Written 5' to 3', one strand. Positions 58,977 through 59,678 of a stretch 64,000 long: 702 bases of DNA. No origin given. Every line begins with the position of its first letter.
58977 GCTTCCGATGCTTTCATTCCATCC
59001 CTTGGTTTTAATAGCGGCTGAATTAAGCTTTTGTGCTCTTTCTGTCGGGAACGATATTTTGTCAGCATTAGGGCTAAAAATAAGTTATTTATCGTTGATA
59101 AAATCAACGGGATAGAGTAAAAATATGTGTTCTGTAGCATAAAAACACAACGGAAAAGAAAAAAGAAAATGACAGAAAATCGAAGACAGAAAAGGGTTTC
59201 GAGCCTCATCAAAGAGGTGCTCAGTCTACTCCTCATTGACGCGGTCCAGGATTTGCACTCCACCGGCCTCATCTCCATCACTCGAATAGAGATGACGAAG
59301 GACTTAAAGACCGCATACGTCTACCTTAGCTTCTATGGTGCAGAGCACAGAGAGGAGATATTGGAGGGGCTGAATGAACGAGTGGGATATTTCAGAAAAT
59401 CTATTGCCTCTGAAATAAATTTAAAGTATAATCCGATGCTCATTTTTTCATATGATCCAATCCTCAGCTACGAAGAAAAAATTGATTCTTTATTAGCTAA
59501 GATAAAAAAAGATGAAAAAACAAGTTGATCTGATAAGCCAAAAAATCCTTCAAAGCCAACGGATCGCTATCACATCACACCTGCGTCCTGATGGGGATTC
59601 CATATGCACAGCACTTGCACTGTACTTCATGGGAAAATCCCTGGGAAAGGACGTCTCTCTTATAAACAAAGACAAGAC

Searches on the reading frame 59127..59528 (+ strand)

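Call 91: search_protein_families(library=pfam, proteins=[window:59127-59528:+], max_evalue=0.000001)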
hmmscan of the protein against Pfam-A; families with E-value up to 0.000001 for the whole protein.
window:59127-59528:+ (133 aa): 1 family
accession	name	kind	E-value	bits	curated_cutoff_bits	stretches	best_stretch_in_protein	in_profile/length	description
PF02033.23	RBFA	-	2.5e-25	89.2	34.7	1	20-123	1-105/105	Ribosome-binding factor A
